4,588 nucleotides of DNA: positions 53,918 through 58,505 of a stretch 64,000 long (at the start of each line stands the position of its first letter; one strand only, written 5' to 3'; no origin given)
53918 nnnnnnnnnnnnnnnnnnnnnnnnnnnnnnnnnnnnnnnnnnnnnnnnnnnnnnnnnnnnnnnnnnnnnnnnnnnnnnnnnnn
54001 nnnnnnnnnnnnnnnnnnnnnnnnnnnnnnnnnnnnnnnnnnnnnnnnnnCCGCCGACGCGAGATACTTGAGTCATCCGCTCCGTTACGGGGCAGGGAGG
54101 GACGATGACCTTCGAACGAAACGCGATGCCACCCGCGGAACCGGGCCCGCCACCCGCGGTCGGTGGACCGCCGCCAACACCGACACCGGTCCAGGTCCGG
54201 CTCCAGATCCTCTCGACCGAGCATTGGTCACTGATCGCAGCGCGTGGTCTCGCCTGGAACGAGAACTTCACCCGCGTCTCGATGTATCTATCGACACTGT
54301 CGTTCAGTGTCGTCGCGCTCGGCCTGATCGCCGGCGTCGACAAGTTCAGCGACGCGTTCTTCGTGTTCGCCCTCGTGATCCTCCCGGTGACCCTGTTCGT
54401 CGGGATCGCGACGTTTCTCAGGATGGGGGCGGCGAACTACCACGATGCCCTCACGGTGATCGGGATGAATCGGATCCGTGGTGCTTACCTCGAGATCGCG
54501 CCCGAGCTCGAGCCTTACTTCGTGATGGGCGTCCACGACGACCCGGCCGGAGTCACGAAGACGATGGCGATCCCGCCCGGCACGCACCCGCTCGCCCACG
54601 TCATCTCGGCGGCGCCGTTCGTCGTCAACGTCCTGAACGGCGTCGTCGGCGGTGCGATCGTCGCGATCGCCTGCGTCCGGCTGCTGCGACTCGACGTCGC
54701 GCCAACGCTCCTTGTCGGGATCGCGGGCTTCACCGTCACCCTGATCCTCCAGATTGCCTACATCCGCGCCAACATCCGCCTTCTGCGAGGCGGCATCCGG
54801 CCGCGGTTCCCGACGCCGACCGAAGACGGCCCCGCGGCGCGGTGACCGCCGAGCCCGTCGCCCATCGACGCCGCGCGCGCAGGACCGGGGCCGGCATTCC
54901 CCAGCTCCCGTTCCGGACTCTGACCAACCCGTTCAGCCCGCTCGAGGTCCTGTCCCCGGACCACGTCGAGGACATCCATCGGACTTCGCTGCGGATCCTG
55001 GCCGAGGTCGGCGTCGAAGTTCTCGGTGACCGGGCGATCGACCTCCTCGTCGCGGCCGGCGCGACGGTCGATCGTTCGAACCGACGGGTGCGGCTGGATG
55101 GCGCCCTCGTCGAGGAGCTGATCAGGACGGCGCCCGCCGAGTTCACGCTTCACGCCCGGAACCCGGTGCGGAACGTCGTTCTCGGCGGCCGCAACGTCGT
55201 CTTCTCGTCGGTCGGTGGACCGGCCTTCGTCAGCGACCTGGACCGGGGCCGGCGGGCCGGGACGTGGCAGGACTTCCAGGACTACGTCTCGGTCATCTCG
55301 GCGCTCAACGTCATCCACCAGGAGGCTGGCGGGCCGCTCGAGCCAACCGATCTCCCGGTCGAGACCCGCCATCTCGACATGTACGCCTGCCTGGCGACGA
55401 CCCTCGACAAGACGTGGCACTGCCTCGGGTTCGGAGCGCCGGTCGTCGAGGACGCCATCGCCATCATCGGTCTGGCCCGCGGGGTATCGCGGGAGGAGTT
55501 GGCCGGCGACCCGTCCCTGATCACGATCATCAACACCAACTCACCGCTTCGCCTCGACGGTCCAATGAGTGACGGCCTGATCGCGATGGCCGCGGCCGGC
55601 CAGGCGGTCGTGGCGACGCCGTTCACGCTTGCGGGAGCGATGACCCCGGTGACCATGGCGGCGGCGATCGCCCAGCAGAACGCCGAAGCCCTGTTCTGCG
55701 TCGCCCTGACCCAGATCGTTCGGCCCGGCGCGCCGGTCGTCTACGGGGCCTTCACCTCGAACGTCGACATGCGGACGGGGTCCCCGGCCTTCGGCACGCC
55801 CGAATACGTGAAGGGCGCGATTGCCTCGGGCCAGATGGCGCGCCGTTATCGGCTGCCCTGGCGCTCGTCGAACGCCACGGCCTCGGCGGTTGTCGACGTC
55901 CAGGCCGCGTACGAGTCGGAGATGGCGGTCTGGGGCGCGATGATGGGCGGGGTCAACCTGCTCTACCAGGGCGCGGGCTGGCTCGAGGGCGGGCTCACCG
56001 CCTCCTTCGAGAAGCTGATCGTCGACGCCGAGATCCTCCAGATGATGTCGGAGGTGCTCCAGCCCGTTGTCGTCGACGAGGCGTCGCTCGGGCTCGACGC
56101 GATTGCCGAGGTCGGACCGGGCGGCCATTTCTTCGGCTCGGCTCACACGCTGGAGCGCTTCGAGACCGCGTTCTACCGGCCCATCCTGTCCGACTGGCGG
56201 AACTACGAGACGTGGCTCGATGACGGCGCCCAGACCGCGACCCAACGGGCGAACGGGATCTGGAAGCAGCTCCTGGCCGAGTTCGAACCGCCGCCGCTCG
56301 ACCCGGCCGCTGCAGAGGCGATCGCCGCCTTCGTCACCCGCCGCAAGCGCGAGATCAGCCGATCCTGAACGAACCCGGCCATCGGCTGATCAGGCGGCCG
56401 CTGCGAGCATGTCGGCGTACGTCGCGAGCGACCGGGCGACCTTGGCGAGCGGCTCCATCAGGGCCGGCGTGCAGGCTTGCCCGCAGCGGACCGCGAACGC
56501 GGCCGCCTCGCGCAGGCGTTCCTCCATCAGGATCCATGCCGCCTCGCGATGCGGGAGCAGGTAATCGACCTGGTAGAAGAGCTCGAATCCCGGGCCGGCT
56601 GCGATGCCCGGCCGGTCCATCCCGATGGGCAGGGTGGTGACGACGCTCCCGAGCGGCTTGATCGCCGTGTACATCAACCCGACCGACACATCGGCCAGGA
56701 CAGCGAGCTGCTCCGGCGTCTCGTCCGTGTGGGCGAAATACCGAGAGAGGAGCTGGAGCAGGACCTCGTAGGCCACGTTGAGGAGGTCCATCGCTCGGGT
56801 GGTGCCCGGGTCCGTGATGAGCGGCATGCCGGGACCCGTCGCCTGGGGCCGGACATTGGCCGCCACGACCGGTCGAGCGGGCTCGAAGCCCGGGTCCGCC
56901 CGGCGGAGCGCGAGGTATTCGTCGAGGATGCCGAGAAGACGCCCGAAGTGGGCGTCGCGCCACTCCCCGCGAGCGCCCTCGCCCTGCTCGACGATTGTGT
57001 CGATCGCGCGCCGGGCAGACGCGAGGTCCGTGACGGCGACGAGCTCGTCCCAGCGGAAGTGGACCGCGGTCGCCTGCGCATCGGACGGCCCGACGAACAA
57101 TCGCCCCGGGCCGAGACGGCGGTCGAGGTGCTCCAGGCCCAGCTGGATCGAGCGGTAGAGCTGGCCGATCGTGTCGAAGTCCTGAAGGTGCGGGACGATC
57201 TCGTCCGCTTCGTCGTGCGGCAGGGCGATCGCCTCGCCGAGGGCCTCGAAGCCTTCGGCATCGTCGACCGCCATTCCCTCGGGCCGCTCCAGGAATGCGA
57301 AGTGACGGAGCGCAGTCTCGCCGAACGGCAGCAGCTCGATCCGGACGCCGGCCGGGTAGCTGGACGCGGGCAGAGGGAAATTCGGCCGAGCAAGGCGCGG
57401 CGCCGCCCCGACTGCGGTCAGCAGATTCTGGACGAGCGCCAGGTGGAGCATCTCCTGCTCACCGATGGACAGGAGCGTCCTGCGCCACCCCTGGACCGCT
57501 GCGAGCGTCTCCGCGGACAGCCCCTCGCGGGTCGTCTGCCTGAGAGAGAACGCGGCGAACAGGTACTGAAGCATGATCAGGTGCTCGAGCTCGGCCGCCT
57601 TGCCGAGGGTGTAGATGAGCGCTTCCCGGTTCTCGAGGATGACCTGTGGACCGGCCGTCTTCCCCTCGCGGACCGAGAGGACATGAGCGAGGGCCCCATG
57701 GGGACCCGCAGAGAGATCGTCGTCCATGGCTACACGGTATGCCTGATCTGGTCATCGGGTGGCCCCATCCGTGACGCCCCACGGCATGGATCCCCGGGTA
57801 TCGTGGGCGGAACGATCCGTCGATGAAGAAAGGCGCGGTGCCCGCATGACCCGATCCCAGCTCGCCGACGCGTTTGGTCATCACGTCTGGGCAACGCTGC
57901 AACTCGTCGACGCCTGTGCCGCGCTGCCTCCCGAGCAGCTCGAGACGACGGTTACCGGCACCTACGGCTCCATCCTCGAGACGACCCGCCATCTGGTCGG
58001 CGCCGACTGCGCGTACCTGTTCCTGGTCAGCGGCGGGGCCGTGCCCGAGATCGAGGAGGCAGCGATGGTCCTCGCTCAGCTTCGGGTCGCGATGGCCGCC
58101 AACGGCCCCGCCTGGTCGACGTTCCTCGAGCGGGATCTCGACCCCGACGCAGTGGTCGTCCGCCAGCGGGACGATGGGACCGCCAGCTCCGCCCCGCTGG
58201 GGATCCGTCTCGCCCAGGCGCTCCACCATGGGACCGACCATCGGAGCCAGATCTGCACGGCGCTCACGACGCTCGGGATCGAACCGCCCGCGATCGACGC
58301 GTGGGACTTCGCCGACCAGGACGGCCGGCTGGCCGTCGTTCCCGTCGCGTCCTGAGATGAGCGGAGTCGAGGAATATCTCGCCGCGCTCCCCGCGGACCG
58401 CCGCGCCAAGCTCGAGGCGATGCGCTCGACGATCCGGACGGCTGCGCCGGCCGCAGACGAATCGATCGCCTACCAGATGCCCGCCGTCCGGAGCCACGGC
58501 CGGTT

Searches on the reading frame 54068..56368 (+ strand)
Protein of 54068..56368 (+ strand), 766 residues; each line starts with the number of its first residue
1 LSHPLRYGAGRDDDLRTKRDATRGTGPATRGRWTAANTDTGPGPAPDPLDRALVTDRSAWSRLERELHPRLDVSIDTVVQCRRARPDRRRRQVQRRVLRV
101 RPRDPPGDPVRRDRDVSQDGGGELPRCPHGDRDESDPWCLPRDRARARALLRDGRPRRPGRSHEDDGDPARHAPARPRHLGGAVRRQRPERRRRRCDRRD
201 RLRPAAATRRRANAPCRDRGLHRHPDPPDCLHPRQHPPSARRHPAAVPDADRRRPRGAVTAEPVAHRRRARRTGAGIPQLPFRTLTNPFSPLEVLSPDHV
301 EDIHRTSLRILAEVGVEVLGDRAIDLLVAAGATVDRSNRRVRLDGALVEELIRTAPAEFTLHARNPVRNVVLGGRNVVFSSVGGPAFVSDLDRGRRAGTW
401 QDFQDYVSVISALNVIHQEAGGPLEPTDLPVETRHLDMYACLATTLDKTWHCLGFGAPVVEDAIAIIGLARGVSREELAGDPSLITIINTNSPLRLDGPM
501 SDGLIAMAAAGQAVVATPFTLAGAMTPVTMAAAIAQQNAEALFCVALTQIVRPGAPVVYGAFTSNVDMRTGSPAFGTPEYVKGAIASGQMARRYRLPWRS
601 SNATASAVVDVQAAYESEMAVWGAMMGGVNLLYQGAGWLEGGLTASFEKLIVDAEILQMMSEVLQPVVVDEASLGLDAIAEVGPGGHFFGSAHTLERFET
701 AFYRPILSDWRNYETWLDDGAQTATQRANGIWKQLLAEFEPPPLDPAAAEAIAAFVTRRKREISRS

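Call 30: search_protein_families(library=pfam, proteins=[window:54068-56368:+], max_evalue=0.001)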
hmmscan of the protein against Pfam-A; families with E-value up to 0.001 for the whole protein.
window:54068-56368:+ (766 aa): 1 family
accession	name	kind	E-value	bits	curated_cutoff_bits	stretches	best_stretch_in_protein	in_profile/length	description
PF06253.16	MTTB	-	2.9e-192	639.6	25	1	267-763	7-499/500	Trimethylamine methyltransferase (MTTB)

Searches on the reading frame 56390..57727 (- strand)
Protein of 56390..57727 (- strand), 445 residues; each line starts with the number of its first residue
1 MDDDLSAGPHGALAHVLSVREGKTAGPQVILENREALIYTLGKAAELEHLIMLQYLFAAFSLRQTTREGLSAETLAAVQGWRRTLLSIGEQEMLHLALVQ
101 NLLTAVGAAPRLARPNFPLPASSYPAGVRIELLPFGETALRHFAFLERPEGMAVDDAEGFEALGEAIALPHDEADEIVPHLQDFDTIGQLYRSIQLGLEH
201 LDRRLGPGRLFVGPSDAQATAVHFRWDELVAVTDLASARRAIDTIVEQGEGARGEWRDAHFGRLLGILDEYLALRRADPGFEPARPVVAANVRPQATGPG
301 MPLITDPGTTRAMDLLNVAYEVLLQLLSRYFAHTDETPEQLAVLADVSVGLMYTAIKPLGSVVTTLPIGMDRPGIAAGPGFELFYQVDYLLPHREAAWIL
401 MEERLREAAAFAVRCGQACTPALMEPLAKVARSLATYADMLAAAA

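Call 30: search_protein_families(library=pfam, proteins=[window:56390-57727:-], max_evalue=0.001)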
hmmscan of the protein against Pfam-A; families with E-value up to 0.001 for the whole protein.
window:56390-57727:- (445 aa): 1 family
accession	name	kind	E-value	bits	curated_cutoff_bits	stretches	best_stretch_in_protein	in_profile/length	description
PF12902.13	Ferritin-like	-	4e-41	141.7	22.3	1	42-264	2-216/221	Ferritin-like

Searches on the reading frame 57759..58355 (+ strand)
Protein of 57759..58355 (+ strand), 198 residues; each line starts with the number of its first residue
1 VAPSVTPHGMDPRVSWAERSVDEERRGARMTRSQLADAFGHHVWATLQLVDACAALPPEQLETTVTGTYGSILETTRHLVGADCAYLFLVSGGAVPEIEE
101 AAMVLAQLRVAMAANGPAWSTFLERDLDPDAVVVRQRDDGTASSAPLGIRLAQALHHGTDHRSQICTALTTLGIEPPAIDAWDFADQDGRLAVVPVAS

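Call 30: search_protein_families(library=pfam, proteins=[window:57759-58355:+], max_evalue=0.001)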
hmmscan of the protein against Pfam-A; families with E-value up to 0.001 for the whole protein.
window:57759-58355:+ (198 aa): 1 family
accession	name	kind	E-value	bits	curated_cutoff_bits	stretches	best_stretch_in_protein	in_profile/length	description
PF05163.17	DinB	-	7.4e-12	46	23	1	37-186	7-159/165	DinB family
